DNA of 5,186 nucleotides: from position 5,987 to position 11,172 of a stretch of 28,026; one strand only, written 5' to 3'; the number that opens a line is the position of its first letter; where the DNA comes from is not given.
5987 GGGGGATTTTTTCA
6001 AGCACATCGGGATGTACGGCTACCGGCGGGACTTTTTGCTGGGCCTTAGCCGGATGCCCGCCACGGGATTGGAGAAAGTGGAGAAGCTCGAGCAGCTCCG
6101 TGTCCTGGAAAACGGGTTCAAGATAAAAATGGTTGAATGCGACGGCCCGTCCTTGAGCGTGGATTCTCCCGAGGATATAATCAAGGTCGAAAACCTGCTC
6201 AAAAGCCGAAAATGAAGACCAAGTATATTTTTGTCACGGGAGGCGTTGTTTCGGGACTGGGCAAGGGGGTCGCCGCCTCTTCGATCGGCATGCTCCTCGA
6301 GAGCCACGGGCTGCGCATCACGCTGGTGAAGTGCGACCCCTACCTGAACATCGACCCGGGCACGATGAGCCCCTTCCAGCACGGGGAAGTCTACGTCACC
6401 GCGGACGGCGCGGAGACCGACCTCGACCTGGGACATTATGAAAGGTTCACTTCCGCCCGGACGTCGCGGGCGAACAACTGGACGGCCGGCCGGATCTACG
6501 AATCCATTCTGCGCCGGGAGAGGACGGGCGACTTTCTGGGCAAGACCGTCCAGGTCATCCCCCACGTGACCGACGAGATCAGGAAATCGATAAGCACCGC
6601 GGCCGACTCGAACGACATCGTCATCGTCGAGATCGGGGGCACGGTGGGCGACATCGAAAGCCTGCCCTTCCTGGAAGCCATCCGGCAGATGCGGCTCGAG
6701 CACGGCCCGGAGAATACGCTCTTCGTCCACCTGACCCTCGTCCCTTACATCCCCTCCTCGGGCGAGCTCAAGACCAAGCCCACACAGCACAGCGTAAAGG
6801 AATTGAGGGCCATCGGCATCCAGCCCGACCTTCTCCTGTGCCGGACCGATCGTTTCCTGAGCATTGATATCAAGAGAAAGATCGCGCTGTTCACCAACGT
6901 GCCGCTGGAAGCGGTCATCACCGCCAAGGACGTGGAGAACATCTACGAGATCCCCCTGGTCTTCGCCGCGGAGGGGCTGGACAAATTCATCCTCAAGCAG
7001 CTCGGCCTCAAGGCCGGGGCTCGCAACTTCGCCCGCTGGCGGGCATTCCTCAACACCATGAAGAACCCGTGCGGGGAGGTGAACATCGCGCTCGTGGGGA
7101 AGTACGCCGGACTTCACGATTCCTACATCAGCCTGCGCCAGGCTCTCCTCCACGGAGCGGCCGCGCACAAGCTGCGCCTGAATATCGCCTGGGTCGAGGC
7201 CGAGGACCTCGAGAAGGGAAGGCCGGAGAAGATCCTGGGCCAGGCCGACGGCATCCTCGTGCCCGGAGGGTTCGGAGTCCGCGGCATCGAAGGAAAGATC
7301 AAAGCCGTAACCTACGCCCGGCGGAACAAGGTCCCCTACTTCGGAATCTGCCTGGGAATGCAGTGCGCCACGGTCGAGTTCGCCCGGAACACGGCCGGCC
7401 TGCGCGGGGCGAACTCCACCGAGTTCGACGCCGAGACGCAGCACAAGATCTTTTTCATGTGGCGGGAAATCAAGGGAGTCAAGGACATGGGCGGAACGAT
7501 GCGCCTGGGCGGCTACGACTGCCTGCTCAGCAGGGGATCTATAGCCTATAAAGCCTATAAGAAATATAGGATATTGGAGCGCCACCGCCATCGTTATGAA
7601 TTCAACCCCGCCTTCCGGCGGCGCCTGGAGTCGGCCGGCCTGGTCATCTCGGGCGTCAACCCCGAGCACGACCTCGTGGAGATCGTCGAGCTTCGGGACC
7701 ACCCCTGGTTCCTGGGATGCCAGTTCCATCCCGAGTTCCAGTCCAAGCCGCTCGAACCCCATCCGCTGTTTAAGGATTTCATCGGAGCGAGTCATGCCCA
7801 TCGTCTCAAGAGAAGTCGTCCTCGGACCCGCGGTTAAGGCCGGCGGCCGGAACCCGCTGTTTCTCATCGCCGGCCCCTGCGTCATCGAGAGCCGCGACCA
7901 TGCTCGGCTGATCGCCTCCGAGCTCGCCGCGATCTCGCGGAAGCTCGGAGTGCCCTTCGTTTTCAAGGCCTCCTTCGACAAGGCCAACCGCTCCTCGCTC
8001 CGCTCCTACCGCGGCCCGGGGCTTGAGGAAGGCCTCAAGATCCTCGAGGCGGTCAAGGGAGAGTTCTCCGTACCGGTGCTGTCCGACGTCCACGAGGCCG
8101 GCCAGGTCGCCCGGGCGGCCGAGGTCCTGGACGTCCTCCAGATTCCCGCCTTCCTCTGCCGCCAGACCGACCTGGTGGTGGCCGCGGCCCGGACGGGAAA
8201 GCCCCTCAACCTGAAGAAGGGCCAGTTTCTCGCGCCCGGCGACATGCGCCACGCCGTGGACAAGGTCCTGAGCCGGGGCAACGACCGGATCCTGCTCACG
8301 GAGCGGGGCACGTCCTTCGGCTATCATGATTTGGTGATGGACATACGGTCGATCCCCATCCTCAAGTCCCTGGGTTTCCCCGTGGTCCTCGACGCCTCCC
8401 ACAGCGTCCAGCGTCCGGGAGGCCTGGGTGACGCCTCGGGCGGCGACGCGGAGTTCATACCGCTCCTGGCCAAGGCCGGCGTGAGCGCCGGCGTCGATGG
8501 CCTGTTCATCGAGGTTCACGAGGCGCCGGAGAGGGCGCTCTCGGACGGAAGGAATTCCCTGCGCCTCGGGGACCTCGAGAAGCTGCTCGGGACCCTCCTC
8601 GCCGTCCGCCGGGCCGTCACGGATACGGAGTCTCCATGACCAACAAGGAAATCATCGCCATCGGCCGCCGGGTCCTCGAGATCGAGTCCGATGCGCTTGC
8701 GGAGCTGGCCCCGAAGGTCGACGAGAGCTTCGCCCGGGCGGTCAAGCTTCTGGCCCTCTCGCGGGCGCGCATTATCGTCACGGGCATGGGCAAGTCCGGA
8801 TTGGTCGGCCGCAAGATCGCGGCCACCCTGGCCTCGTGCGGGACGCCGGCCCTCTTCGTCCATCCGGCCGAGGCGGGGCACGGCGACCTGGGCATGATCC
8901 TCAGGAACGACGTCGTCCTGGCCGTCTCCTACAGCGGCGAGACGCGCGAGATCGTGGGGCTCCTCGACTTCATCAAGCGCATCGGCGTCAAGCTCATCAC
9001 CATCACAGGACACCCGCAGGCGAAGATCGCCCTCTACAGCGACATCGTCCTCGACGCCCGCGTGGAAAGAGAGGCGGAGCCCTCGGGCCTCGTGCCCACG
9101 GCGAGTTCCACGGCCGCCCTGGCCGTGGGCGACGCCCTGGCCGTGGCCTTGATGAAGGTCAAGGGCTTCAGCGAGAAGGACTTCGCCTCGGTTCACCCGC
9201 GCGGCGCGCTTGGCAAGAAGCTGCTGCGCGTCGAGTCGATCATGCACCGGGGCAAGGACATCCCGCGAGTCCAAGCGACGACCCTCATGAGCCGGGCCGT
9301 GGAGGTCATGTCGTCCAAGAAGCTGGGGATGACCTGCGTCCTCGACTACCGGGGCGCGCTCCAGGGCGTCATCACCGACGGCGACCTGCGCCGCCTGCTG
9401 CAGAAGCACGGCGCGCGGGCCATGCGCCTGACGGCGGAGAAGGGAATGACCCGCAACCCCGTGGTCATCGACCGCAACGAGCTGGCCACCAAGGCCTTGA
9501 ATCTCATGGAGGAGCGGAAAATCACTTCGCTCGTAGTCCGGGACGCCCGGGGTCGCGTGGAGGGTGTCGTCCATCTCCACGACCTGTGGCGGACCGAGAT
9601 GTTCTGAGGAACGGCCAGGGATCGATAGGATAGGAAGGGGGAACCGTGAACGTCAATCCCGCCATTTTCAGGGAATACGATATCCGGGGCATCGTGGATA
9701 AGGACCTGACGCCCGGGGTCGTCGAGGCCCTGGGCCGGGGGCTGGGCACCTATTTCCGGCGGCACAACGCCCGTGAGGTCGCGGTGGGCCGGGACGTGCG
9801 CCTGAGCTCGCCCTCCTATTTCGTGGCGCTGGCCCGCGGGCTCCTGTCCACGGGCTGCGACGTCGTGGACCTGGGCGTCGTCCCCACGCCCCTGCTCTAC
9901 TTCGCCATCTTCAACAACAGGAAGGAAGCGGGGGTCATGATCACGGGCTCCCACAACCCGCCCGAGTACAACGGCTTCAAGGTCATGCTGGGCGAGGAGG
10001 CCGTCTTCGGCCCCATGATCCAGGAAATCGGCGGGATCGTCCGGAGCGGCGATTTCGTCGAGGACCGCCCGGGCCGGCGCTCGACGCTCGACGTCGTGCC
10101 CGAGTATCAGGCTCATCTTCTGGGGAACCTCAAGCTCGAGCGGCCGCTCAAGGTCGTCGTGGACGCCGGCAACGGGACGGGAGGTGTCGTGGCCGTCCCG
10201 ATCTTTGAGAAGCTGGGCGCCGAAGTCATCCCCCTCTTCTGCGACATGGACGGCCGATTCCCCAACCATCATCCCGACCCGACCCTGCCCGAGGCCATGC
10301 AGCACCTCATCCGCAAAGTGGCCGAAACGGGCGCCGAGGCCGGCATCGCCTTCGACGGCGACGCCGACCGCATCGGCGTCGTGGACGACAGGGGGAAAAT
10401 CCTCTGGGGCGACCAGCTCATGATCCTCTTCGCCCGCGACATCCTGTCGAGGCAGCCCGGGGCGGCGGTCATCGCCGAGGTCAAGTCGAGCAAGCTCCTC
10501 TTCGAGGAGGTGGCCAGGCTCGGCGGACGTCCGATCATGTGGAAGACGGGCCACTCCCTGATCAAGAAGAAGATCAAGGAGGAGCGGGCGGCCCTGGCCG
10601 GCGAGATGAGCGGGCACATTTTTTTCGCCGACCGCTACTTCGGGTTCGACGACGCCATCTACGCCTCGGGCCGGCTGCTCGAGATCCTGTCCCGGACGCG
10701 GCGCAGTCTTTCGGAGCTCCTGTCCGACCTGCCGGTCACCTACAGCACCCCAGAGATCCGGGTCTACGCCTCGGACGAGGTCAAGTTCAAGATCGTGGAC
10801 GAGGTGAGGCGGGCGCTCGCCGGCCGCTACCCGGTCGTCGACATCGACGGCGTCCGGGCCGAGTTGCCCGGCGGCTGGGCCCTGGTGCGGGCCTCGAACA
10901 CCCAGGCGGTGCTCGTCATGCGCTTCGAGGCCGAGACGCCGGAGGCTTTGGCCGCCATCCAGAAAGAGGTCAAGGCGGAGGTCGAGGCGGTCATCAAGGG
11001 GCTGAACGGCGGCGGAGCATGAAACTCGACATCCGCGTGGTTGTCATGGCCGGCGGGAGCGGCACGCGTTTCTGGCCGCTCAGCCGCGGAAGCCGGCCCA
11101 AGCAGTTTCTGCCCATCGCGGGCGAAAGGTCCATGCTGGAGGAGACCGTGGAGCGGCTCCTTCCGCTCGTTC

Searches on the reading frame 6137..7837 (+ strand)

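Call 66: search_protein_families(library=pfam, proteins=[window:6137-7837:+], max_evalue=0.00001)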
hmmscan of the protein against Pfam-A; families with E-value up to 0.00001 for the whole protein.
window:6137-7837:+ (566 aa): 3 families
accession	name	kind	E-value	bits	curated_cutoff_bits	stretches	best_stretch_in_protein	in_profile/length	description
PF06418.20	CTP_synth_N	-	4.6e-124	413.5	26.1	1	29-291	1-265/265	CTP synthase N-terminus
PF00117.34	GATase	-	3.4e-39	134.9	22.8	1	327-549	3-188/190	Glutamine amidotransferase class-I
PF07722.19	Peptidase_C26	-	5e-06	26.9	20.5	0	500-533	186-219/219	Peptidase C26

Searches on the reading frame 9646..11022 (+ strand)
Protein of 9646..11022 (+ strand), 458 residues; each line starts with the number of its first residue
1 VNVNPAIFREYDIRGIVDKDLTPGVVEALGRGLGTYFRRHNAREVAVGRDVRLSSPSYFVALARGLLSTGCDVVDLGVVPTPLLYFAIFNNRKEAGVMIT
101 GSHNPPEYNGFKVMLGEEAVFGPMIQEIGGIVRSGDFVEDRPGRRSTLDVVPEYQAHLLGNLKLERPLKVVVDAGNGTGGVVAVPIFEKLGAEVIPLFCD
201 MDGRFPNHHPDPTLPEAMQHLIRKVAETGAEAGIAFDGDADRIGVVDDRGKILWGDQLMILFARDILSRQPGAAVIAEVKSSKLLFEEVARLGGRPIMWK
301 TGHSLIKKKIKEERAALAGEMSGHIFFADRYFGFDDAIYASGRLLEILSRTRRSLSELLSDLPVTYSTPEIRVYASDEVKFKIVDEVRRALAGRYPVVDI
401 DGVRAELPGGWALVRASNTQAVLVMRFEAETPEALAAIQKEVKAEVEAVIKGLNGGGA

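Call 66: search_protein_families(library=pfam, proteins=[window:9646-11022:+], max_evalue=0.00001)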
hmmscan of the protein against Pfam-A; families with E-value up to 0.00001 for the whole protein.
window:9646-11022:+ (458 aa): 4 families
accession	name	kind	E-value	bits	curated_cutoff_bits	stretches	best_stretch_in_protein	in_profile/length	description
PF02878.22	PGM_PMM_I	-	2.5e-37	128.1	22.5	1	7-137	3-136/138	Phosphoglucomutase/phosphomannomutase, alpha/beta/alpha domain I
PF02879.22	PGM_PMM_II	-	5.8e-27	94.7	29.3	1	153-250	2-103/103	Phosphoglucomutase/phosphomannomutase, alpha/beta/alpha domain II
PF02880.22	PGM_PMM_III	-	5.8e-27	94.6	20.7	1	254-365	1-114/115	Phosphoglucomutase/phosphomannomutase, alpha/beta/alpha domain III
PF00408.26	PGM_PMM_IV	-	4.1e-10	40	23.1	1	371-443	2-66/68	Phosphoglucomutase/phosphomannomutase, C-terminal domain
